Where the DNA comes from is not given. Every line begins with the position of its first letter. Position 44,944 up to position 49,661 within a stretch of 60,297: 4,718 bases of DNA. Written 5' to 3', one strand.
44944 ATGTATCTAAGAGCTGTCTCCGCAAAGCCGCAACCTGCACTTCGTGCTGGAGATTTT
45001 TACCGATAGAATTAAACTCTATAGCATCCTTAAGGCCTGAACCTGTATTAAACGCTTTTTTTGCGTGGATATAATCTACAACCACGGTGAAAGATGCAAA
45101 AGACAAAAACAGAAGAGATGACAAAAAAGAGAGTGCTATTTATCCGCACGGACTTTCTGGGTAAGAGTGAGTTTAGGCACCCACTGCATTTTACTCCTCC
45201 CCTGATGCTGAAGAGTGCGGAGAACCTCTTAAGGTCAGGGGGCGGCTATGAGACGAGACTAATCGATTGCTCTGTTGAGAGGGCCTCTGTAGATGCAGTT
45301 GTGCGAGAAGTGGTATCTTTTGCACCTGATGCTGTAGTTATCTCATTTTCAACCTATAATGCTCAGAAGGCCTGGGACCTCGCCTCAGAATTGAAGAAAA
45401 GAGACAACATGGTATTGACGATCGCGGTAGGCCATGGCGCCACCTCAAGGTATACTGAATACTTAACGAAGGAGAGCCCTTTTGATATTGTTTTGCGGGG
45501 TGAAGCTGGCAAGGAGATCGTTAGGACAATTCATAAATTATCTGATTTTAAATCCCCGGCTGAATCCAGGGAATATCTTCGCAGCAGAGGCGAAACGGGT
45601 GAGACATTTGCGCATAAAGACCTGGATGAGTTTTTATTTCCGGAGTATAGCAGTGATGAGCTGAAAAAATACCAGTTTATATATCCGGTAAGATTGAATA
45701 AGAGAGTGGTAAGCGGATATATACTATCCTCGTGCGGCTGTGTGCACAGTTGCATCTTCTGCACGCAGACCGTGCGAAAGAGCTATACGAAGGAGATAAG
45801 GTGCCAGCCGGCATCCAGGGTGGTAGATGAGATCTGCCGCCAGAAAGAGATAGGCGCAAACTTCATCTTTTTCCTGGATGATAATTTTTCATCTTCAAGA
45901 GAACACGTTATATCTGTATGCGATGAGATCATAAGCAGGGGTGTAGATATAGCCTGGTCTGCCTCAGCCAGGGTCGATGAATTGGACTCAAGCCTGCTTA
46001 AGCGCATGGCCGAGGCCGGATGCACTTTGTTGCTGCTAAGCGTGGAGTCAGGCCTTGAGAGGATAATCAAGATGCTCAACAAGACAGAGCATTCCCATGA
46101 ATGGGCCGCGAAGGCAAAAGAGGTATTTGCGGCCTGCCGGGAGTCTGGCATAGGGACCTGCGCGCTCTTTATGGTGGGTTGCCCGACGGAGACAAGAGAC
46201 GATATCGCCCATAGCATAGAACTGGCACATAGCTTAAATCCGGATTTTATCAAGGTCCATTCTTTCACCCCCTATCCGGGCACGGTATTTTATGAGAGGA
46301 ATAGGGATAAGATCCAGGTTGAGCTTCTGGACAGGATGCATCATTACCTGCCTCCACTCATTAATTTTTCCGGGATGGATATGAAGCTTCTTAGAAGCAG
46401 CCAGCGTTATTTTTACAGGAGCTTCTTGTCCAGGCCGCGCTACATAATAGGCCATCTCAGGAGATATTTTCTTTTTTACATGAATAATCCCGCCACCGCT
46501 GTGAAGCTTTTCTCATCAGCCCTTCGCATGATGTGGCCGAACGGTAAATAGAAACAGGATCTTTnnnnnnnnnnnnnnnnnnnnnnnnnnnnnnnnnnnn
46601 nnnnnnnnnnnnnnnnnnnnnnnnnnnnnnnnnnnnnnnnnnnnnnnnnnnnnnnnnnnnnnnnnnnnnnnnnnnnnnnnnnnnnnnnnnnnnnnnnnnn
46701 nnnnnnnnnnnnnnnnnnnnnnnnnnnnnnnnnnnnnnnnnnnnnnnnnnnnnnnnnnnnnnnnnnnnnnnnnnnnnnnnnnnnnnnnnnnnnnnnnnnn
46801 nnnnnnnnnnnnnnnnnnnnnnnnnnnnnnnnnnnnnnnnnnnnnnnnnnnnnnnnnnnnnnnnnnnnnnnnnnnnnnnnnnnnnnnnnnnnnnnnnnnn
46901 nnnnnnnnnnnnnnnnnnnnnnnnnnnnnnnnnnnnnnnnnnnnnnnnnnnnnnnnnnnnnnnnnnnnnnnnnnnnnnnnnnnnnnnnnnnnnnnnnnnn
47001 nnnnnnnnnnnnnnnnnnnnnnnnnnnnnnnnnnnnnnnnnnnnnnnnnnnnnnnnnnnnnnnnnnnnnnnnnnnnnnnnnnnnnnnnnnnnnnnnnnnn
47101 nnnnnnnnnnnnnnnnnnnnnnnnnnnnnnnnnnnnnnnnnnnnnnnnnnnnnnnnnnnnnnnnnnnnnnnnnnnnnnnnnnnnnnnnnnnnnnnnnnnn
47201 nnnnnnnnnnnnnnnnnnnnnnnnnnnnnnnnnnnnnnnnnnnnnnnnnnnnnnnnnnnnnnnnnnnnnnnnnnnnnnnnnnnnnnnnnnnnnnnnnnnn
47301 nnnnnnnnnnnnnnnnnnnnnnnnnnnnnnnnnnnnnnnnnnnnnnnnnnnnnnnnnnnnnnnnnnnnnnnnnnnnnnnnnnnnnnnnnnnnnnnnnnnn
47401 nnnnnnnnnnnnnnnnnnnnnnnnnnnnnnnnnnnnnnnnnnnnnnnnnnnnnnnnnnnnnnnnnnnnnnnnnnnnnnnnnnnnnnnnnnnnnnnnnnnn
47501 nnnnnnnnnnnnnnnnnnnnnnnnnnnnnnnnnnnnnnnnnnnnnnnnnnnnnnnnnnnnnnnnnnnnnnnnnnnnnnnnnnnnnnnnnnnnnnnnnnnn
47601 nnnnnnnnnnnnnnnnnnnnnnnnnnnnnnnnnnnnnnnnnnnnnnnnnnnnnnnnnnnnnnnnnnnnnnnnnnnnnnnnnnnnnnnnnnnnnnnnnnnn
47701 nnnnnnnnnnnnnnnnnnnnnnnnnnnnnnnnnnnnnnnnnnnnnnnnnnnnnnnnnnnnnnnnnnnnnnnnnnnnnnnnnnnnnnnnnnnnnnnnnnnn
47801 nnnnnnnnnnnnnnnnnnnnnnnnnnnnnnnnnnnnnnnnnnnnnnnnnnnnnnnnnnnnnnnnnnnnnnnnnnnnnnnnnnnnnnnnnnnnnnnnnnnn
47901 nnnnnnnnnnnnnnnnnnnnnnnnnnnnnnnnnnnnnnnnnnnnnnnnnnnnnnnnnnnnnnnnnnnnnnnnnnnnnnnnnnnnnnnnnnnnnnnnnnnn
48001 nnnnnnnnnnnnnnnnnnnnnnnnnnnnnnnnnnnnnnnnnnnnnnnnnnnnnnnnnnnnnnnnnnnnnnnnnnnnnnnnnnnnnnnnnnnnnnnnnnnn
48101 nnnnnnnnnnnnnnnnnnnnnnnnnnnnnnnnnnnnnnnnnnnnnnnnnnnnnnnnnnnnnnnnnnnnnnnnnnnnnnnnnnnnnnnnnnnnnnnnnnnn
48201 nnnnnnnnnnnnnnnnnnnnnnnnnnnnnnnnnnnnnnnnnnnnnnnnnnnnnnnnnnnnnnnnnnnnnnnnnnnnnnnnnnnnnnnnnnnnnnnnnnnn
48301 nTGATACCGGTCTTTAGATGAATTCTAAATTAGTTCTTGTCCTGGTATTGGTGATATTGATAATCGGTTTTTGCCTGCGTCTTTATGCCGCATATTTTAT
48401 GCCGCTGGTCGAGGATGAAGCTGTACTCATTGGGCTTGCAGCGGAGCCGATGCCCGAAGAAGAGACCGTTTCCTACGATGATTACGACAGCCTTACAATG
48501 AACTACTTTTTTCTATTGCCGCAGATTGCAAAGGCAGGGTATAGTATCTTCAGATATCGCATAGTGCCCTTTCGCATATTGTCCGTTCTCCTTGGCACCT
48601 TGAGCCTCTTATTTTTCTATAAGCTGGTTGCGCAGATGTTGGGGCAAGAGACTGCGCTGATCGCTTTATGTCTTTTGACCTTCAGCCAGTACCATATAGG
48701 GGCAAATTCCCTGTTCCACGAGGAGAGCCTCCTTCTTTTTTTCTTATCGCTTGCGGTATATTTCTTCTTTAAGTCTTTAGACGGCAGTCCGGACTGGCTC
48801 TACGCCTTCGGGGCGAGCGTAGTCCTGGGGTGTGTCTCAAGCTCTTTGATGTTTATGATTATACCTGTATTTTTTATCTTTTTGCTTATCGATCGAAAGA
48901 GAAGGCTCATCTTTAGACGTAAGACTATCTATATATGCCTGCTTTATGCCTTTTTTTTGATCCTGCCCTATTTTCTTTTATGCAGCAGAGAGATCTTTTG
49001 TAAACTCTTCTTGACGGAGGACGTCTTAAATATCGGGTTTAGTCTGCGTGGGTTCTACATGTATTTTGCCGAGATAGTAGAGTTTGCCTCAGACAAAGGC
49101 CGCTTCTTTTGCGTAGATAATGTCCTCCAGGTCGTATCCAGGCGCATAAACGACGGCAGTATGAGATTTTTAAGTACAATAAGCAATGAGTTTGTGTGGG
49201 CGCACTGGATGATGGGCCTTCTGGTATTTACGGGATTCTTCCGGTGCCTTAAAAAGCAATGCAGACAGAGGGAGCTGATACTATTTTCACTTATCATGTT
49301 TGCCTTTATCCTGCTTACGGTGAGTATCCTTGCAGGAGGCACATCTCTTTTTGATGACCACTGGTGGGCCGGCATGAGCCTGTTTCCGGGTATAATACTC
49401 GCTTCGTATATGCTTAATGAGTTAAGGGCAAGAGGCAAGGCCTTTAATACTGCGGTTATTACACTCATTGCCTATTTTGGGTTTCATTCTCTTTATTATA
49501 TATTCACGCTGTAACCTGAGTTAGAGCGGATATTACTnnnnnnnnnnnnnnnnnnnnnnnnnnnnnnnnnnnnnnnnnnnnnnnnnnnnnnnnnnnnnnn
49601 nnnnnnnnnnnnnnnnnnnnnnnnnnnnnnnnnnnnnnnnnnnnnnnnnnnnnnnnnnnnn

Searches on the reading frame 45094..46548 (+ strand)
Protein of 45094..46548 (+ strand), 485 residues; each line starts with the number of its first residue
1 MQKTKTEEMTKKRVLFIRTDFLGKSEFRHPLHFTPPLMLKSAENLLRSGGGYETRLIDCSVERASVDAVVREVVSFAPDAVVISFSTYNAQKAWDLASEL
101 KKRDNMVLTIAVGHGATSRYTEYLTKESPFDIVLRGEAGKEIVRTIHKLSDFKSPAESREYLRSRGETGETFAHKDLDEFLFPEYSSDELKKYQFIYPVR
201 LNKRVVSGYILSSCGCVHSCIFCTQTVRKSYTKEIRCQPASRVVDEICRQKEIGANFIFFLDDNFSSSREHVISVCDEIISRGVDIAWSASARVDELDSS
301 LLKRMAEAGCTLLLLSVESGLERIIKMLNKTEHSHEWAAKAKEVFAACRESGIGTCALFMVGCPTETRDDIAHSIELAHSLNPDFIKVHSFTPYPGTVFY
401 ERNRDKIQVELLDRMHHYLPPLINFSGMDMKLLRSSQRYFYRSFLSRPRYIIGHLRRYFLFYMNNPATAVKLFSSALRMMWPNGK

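Call 7: search_protein_families(library=pfam, proteins=[window:45094-46548:+], max_evalue=0.001)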
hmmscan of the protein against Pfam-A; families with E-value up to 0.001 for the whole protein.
window:45094-46548:+ (485 aa): 2 families
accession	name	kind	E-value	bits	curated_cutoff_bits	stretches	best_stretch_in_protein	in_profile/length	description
PF04055.27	Radical_SAM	-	1.1e-15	58.6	29.5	1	212-378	3-166/166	Radical SAM superfamily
PF02310.24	B12-binding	-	1e-11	45.2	32.1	1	34-139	12-114/121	B12 binding domain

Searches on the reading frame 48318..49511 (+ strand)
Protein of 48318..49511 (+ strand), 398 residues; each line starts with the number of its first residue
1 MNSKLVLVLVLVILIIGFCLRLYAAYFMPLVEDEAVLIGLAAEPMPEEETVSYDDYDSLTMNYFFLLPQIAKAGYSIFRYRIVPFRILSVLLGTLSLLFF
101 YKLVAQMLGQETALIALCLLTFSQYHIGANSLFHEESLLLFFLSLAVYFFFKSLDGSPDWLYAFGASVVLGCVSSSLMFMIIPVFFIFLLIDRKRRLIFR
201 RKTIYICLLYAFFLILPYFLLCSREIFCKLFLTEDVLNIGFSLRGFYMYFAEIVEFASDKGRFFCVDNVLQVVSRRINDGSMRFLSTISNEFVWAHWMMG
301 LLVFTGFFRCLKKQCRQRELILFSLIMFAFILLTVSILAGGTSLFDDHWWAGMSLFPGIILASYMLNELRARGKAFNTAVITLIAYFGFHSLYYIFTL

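Call 52: search_protein_families(library=pfam, proteins=[window:48318-49511:+], max_evalue=0.0001)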
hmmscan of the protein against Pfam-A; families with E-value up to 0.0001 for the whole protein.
window:48318-49511:+ (398 aa): 1 family
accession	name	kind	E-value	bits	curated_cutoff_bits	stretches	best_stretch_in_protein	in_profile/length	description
PF13231.12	PMT_2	-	2.7e-17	63.9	26.1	1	69-218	8-157/160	Dolichyl-phosphate-mannose-protein mannosyltransferase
